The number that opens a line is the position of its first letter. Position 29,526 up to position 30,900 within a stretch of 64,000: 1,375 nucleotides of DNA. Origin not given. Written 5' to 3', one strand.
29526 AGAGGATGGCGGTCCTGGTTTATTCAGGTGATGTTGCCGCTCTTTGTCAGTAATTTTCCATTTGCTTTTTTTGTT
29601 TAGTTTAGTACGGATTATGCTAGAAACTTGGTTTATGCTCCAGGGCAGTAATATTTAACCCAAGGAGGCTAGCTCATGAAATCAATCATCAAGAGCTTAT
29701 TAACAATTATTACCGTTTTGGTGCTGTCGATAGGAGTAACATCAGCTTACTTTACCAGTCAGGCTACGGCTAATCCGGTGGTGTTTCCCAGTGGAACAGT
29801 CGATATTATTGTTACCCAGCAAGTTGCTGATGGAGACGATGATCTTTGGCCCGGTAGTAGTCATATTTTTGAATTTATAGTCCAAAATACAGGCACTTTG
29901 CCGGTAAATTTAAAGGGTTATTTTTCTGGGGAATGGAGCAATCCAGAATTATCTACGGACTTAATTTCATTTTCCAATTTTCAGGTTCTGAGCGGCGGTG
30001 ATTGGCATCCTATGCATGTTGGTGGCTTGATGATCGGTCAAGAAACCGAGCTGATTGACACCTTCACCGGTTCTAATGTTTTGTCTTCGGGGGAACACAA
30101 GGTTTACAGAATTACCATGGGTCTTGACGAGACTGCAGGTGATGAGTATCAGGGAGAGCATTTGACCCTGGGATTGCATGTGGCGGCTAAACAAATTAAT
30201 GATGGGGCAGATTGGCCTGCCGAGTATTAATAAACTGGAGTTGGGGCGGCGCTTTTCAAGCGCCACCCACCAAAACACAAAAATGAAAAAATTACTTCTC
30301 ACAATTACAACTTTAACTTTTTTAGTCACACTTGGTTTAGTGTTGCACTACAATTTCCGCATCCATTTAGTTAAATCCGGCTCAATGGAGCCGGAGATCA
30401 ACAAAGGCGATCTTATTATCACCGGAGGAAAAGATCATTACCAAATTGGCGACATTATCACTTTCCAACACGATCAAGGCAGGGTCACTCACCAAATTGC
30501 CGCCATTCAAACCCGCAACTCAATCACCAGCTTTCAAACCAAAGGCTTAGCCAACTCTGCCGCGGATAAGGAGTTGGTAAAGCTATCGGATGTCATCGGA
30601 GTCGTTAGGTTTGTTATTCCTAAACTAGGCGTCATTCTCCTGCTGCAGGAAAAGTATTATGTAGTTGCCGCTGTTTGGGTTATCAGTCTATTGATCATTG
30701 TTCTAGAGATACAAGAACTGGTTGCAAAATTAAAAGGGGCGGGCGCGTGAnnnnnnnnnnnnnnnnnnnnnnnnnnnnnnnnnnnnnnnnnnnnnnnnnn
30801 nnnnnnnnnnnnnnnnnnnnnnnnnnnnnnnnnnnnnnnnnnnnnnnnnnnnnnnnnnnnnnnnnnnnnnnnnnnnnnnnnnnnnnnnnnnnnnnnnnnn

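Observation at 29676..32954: TasA/camelysin-like fibre operon with dedicated SipW signal peptidase and second AYFS-signal substrate, followed by a CAP-domain surface protein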

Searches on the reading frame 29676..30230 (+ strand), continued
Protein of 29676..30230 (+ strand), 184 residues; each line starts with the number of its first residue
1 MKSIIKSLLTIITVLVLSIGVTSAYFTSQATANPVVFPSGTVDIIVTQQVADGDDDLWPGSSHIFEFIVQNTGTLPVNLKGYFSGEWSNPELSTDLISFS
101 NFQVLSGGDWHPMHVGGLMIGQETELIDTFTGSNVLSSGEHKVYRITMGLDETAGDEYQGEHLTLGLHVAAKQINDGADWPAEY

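Call 32: search_solved_structures(query=A2, max_evalue=10, show_alignments=2)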
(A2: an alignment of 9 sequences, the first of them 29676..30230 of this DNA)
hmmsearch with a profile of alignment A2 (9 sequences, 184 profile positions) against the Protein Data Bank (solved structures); distinct sequences matched with E-value up to 10: 5.
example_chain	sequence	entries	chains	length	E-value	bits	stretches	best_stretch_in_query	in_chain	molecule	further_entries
8aur_A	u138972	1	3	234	3.6e-05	27.1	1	31-78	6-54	Major biofilm matrix component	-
5of1_A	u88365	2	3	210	4.4e-05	26.8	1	31-175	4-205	Spore coat-associated protein N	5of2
9sj2_C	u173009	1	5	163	0.00036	23.8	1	35-95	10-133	AbpX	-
9rhp_A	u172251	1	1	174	0.0041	20.4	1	35-95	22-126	Archaeal bundling protein X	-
2wnx_A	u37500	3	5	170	0.48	13.6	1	63-98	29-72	GLYCOSIDE HYDROLASE, FAMILY 9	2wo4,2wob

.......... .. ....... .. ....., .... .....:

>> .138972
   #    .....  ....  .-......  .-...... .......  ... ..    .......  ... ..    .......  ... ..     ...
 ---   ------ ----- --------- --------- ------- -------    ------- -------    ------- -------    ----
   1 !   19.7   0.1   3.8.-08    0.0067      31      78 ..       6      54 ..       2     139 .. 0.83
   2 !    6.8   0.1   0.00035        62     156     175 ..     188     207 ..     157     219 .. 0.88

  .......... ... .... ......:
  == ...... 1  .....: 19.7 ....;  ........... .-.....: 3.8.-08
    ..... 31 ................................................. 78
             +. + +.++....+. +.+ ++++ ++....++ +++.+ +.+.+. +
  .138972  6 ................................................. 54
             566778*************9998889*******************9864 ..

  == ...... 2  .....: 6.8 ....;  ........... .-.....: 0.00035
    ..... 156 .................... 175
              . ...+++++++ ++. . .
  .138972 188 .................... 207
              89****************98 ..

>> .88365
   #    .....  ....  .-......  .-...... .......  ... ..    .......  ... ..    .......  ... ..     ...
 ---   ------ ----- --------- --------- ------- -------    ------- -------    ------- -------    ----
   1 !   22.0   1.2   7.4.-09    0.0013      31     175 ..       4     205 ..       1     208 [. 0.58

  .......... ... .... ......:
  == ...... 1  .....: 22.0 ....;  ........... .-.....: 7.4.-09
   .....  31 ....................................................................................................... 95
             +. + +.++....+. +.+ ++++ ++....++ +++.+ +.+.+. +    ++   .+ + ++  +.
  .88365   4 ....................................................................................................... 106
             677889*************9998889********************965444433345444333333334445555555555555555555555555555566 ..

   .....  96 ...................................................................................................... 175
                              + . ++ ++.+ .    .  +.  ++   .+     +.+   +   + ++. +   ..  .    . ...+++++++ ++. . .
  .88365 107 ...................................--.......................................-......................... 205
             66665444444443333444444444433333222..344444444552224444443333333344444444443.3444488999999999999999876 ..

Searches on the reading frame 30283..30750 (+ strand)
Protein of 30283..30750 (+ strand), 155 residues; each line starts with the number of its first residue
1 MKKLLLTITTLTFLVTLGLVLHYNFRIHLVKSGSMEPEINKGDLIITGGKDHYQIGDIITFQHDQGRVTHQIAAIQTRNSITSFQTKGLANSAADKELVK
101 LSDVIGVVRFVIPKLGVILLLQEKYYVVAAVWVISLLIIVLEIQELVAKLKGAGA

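Call 5: search_protein_families(library=pfam, proteins=[window:30283-30750:+], max_evalue=1)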
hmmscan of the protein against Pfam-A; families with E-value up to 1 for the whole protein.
window:30283-30750:+ (155 aa): 4 families
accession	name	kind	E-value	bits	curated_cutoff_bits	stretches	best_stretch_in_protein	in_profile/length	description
PF10502.14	Peptidase_S26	-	0.00014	22.3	22.9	1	9-66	7-68/168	Signal peptidase, peptidase S26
PF00717.28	Peptidase_S24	-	0.00072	19.7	23.3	1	30-72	40-82/116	Peptidase S24-like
PF24144.1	Phage_tudor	-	0.044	14.2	27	1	36-73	3-40/90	Phage tudor domain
PF02298.23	Cu_bind_like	-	0.23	11.9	20.8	1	50-103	15-66/84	Plastocyanin-like domain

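Call 6: search_protein_families(library=ncbifam, proteins=[window:30283-30750:+], max_evalue=1)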
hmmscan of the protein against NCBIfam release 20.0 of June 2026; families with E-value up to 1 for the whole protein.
window:30283-30750:+ (155 aa): 4 families
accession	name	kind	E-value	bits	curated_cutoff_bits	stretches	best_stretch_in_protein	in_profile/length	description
TIGR02228.1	sigpep_I_arch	equivalog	3e-25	88.9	51.85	1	5-140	7-151/158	signal peptidase I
NF046067.1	SigPepSipWBacil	equivalog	5.9e-18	65.1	190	1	23-141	36-160/189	signal peptidase I SipW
TIGR02227.1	sigpep_I_bact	equivalog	1.9e-06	27.8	47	1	9-66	4-65/162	signal peptidase I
TIGR01906.1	integ_TIGR01906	hypoth_equivalog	0.0051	16.7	74.8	1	1-141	1-134/207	TIGR01906 family membrane protein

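Call 69: search_solved_structures(query=window:30283-30750:+, max_evalue=1, show_alignments=2)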
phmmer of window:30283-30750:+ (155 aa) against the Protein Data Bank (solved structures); distinct sequences matched with E-value up to 1: 6.
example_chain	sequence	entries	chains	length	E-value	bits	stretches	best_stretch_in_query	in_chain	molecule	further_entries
7p2p_A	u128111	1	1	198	1.6e-09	41.1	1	24-140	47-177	Signal peptidase complex catalytic subunit SEC11A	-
9rjb_A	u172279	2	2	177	3.4e-09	40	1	24-140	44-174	Signal peptidase complex catalytic subunit SEC11A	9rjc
7p2q_A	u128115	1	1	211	6.4e-07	32.7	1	15-126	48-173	Signal peptidase complex catalytic subunit SEC11C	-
4n31_A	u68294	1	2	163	0.11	15.7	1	22-90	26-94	SipA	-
3h41_A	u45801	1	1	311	0.42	13.8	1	48-73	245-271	NLP/P60 family protein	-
6cfw_I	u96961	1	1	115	0.5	13.6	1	14-73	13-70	MBH subunit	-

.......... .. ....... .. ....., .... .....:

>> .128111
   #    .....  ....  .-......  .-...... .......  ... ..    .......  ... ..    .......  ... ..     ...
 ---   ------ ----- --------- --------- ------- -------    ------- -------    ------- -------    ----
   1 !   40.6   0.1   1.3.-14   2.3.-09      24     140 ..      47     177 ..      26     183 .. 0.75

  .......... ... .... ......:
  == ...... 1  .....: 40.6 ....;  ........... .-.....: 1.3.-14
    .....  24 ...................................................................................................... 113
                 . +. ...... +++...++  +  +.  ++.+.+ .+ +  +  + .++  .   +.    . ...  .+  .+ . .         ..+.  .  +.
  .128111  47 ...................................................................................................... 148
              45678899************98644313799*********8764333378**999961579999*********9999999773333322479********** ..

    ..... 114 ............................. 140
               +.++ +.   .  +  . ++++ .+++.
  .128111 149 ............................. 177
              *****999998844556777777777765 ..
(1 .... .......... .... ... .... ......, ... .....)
